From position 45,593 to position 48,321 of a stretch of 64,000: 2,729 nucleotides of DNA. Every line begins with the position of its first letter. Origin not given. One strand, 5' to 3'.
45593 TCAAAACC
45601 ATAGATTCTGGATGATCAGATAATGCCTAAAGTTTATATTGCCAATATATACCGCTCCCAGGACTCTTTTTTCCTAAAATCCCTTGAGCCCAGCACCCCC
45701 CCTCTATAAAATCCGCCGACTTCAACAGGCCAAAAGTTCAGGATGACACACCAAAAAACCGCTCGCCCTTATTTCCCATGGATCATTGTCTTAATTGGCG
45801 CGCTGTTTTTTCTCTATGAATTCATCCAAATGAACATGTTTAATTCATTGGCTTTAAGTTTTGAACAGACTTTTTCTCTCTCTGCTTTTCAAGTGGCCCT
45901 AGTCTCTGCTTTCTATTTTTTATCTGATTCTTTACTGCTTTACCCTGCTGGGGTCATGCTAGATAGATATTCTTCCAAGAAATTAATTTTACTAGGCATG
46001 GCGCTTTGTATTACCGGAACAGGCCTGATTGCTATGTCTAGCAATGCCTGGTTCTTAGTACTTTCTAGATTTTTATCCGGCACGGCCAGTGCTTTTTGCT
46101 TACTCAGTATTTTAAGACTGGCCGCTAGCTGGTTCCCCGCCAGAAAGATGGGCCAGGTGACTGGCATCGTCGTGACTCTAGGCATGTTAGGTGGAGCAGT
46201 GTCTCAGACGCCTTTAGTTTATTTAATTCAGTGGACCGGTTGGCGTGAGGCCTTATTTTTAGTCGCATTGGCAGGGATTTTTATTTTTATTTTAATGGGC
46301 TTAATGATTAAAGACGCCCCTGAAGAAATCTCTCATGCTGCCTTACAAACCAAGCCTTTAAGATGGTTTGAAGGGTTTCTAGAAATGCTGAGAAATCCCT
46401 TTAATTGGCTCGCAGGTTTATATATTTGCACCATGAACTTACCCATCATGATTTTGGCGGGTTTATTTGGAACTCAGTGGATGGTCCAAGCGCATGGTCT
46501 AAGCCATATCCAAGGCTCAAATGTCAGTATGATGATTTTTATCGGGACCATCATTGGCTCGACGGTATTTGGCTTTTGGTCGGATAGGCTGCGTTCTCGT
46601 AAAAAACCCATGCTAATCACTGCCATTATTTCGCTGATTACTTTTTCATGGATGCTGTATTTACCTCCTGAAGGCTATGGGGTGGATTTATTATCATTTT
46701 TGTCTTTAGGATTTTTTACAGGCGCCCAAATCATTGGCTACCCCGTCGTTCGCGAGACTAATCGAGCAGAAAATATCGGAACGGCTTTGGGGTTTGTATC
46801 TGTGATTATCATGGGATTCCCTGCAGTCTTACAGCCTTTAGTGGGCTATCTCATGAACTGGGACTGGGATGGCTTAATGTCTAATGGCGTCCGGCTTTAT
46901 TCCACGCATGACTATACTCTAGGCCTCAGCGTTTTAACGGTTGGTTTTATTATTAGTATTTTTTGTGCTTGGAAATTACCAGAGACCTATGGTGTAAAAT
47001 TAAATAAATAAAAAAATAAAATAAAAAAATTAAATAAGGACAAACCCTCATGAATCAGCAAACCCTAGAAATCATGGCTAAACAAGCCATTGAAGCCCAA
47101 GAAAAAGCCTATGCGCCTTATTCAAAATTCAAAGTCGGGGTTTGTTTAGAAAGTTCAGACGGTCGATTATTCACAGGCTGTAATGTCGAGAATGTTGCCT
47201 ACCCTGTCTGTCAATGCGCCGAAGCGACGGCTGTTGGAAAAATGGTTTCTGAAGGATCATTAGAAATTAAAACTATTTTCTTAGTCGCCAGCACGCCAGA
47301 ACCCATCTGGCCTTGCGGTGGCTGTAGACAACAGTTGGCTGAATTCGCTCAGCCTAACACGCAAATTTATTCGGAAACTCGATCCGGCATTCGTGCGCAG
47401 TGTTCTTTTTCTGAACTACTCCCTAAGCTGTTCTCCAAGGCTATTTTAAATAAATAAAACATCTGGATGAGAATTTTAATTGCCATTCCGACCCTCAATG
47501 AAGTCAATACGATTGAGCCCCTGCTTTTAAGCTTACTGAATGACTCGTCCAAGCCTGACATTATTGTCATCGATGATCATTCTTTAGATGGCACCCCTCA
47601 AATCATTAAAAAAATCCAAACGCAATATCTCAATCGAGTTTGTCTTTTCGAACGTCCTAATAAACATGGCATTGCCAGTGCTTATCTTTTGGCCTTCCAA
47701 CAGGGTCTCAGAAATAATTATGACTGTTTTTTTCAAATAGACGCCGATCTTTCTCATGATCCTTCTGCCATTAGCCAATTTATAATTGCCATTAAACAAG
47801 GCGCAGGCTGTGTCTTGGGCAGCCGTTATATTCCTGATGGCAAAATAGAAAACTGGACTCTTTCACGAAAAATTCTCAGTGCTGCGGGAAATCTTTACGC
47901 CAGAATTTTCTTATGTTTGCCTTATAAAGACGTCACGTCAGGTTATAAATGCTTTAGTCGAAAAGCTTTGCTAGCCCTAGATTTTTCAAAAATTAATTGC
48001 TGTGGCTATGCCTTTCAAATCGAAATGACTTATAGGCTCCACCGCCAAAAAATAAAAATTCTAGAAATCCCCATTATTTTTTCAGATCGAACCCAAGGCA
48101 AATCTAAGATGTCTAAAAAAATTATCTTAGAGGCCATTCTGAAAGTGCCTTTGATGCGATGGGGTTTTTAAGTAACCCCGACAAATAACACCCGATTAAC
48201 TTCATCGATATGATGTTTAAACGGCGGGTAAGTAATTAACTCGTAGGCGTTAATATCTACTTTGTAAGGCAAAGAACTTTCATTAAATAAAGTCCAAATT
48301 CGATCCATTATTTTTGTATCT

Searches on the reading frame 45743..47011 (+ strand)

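Call 23: search_protein_families(library=ncbifam, proteins=[window:45743-47011:+], max_evalue=0.00001)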
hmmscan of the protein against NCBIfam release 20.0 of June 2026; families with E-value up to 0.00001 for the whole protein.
window:45743-47011:+ (422 aa): 17 families
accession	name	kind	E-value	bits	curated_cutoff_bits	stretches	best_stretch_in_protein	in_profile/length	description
TIGR00881.1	2A0104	subfamily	5.9e-19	68.3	407.75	1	31-377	12-377/379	phosphoglycerate transporter protein PgtP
TIGR00893.1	2A0114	subfamily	1.1e-18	67.4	395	1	38-369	18-369/399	D-galactonate transporter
NF049980.1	SfMCT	equivalog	5.9e-15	54.8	320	1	38-368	26-358/378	L-lactate MFS transporter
TIGR00880.1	2_A_01_02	superfamily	4.1e-14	52.9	131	1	69-190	18-139/141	multidrug resistance protein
NF008661.1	PRK11663.1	subfamily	8.7e-14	51.4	564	1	216-379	247-413/439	MFS transporter family glucose-6-phosphate receptor UhpC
TIGR00886.1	2A0108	subfamily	8.3e-13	48.2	311.7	1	18-352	5-360/368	NarK family nitrate/nitrite MFS transporter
TIGR00894.1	2A0114euk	subfamily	1.4e-11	43.7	626.45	1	47-195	74-225/465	Na(+)-dependent inorganic phosphate cotransporter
TIGR00890.1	2A0111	subfamily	2.5e-10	39.8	374.85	1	13-336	2-319/377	oxalate/formate antiport family MFS transporter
TIGR00710.1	efflux_Bcr_CflA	subfamily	4.9e-10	39.4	200.9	1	14-198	5-189/385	Bcr/CflA family efflux MFS transporter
TIGR00895.1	2A0115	subfamily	6.3e-08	31.9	418.55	1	13-202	16-202/398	aromatic acid/H+ symport family MFS transporter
TIGR00885.1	fucP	equivalog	3.1e-07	29.9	280.4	1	15-97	5-86/410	L-fucose:H+ symporter permease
NF038077.1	MFS_export_MxcK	equivalog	3.8e-07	29.5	525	1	16-319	14-309/405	myxochelin export MFS transporter MxcK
NF008586.0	PRK11551.1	equivalog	1.4e-06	27.5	410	1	35-366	36-362/406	3-(3-hydroxy-phenyl)propionate transporter MhpT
NF007498.0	PRK10091.1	equivalog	2.8e-06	26.5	499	1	26-300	19-279/390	MFS transporter AraJ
NF008963.0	PRK12307.1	equivalog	3.6e-06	26.4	637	0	40-312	44-321/426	MFS transporter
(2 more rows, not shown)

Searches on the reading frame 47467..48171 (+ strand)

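Call 31: search_protein_families(library=pfam, proteins=[window:47467-48171:+], max_evalue=0.000001)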
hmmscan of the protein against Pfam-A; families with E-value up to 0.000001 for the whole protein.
window:47467-48171:+ (234 aa): 1 family
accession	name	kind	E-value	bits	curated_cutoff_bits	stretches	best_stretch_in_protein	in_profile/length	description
PF00535.33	Glycos_transf_2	-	5.3e-23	82.2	23.3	1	5-168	2-164/168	Glycosyl transferase family 2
